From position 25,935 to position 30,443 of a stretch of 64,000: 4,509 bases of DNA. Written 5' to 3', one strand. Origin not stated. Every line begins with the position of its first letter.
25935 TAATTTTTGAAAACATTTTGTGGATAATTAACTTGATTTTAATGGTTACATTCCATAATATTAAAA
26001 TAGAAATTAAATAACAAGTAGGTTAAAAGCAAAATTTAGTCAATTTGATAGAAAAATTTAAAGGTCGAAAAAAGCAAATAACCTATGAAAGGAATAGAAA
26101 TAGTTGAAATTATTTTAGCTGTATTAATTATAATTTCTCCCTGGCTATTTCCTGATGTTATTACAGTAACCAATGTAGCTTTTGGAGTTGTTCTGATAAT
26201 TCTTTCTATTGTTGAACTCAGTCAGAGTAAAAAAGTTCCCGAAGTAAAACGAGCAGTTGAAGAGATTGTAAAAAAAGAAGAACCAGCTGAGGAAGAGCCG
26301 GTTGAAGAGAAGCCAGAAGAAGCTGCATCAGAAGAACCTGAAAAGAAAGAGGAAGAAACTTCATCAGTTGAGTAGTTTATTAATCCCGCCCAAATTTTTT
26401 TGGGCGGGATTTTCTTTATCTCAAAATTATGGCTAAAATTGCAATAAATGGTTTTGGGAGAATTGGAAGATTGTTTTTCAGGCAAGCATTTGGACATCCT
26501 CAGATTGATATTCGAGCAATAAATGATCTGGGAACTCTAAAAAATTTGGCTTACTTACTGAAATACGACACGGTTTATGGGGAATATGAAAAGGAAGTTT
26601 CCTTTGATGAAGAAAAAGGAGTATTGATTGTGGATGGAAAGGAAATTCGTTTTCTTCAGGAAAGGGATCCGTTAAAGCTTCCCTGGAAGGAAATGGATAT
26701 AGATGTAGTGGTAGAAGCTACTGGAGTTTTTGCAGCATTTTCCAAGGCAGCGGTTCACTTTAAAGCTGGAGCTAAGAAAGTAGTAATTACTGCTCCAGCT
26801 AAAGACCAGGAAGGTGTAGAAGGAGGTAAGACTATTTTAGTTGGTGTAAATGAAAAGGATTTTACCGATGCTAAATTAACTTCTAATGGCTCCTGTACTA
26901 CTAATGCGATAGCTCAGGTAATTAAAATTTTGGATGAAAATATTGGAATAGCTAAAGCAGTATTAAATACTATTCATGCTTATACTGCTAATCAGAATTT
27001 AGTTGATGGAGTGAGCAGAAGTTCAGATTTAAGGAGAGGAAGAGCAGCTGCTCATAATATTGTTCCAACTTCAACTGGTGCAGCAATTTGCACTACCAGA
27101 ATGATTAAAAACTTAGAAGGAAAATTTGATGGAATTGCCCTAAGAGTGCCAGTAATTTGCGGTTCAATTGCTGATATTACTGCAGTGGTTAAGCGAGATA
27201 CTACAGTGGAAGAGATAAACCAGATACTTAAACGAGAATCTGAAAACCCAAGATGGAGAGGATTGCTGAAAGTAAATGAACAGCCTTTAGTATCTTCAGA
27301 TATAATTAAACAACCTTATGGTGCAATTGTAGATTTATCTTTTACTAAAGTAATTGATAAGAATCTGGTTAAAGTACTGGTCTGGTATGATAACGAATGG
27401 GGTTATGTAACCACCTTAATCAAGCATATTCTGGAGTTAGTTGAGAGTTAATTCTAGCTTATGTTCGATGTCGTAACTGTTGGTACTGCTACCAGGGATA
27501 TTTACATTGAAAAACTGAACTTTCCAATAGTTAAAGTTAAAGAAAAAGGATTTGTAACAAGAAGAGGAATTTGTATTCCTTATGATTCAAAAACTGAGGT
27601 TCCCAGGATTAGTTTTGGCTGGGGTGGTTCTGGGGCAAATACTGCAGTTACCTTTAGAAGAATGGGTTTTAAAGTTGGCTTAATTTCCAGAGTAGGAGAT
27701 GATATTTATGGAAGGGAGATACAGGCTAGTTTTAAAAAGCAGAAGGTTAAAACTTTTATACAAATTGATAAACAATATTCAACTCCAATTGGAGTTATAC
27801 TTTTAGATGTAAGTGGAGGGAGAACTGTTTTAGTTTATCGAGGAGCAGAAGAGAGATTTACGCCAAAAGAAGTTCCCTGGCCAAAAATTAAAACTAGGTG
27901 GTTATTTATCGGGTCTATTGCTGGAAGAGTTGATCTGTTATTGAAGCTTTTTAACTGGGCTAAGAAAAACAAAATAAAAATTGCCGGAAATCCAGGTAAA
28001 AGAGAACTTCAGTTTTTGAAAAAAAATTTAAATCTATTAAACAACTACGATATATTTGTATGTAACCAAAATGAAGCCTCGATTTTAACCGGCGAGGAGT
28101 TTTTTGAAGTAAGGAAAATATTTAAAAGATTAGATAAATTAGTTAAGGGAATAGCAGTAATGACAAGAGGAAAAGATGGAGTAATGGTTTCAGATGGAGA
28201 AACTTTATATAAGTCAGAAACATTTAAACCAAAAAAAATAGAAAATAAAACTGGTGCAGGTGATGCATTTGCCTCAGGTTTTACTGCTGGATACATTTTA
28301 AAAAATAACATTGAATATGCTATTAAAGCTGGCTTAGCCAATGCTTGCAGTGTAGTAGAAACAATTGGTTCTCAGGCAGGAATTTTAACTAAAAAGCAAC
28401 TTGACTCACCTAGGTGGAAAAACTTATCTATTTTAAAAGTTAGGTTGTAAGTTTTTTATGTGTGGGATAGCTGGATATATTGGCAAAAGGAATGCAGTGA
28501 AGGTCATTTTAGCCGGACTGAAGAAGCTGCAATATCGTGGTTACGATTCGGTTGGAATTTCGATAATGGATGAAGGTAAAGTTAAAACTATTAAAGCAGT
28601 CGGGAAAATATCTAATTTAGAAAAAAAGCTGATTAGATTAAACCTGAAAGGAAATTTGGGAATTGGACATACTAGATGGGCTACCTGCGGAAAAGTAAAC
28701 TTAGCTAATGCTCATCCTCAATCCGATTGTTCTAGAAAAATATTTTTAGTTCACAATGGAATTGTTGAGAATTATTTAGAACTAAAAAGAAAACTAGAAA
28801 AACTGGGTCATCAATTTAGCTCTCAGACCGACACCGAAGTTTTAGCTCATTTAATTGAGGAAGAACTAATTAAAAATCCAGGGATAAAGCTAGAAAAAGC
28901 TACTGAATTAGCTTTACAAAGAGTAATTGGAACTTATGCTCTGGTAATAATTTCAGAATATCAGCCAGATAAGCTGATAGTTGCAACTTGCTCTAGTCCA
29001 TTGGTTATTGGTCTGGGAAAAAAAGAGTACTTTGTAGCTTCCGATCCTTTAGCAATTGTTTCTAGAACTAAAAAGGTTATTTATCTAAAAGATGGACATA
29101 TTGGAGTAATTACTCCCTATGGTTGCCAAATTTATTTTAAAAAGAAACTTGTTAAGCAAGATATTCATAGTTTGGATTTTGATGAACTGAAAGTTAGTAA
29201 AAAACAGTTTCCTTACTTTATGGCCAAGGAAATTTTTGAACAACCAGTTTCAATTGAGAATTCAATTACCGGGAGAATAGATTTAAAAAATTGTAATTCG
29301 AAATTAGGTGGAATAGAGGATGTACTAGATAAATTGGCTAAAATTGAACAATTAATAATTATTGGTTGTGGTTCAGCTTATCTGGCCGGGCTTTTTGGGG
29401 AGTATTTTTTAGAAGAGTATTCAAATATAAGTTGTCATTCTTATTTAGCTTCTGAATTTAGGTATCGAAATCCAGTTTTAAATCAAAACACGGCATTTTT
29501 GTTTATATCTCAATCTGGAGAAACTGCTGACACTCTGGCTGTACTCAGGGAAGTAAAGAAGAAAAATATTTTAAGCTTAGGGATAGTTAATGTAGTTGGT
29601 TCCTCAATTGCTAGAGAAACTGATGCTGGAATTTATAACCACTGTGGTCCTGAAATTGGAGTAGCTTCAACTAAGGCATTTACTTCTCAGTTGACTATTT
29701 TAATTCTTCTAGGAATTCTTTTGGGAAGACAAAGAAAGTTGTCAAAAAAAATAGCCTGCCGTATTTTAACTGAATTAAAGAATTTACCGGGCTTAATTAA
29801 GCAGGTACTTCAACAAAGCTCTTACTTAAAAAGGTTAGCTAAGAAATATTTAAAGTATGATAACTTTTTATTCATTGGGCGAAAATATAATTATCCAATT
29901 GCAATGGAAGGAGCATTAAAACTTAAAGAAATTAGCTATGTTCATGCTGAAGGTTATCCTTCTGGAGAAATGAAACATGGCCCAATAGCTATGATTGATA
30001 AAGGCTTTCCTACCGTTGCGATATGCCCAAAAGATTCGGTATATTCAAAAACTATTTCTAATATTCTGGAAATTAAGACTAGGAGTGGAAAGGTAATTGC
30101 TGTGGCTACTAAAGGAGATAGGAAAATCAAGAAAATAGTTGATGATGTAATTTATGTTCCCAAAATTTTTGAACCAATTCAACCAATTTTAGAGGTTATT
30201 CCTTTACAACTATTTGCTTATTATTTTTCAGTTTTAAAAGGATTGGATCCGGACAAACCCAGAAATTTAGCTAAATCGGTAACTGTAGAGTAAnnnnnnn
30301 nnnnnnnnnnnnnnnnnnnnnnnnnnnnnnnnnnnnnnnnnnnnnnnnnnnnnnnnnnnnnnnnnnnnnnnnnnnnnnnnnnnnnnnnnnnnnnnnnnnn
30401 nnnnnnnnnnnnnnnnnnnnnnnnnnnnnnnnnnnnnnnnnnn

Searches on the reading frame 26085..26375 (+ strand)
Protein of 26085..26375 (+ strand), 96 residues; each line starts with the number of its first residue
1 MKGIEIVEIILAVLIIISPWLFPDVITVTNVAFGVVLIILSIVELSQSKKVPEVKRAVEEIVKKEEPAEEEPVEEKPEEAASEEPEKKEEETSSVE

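Call 33: search_protein_families(library=pfam, proteins=[window:26085-26375:+], max_evalue=0.001)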
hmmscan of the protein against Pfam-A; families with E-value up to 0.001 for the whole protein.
window:26085-26375:+ (96 aa): 1 family
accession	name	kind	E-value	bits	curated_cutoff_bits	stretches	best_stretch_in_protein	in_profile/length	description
PF03779.20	SPW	-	4.7e-06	27.4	31.5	1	5-52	3-53/93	SPW repeat domain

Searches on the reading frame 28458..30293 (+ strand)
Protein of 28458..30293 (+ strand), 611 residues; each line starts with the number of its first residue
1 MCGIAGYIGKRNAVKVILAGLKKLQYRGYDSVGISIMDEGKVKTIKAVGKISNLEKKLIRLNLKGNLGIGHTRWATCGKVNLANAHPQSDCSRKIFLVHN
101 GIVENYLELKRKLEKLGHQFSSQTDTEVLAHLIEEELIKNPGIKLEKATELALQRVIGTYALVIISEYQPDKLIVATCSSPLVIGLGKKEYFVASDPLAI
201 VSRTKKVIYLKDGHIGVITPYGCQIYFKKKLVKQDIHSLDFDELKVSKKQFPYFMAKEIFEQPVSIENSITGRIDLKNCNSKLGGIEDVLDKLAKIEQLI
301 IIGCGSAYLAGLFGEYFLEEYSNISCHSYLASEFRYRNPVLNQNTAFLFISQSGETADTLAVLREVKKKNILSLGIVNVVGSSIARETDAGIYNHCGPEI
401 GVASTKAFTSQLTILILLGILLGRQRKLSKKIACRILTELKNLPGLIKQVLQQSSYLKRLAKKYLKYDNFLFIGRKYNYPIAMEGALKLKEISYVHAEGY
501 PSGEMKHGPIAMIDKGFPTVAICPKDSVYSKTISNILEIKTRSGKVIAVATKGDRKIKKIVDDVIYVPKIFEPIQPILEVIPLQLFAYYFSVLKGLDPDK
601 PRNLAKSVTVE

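Call 58: find_encoding_contigs(protein=window:28458-30293:+, flank=3000, max_places=10)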
Protein window:28458-30293:+ (611 aa): no gene with exactly this product is on record in the collection.

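Call 65: search_protein_families(library=ncbifam, proteins=[window:28458-30293:+], max_evalue=0.001)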
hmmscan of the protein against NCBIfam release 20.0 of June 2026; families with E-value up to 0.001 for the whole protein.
window:28458-30293:+ (611 aa): 16 families
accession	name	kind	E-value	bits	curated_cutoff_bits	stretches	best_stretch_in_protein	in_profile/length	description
NF001484.0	PRK00331.1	subfamily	3.2e-232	772.2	381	1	1-611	1-601/601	isomerizing glutamine--fructose-6-phosphate transaminase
TIGR01135.1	glmS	equivalog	4.4e-229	762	418.05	1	2-611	1-607/607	glutamine--fructose-6-phosphate transaminase (isomerizing)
TIGR01134.1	purF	equivalog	5.6e-34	118.2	350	1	2-204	1-203/432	amidophosphoribosyltransferase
NF046059.1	NagB_SO3506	equivalog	1.4e-32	113.4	430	1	292-606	32-325/330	glucosamine-6-phosphate deaminase NagB-II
NF041128.1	glucosaP_deam_GlmD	equivalog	6.7e-28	97.9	580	1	287-608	22-321/323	glucosamine-6-phosphate deaminase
TIGR01536.1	asn_synth_AEB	equivalog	4.5e-13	49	267.1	1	2-168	1-132/517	asparagine synthase (glutamine-hydrolyzing)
NF006949.0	PRK09431.1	equivalog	1.5e-09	37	499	1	68-235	45-200/554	asparagine synthase B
NF008481.0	PRK11382.1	equivalog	2.1e-09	37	430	1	295-603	43-333/340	fructoselysine 6-phosphate deglycase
TIGR03104.1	trio_amidotrans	equivalog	2.8e-09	35.8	570.1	1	64-131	40-106/589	N-acetylglutaminylglutamine amidotransferase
TIGR03108.1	eps_aminotran_1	hypoth_equivalog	3e-07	29.5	816.9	1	65-134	42-109/628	XrtA/PEP-CTERM system amidotransferase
TIGR02128.1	G6PI_arch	equivalog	4.4e-06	25.8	213.9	1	292-371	16-94/308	bifunctional phosphoglucose/phosphomannose isomerase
TIGR02815.1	agaS_fam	subfamily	1.8e-05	23.9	529.2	1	397-602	150-355/372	putative sugar isomerase, AgaS family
NF006423.0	PRK08674.1-2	equivalog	0.0003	19.8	254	0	292-375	23-104/317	bifunctional phosphoglucose/phosphomannose isomerase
NF040776.2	AlsR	equivalog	0.00031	19.8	400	1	339-418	172-252/279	transcriptional repressor AlsR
TIGR03442.1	TIGR03442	equivalog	0.00044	19.7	218.65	0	69-154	86-176/251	ergothioneine biosynthesis protein EgtC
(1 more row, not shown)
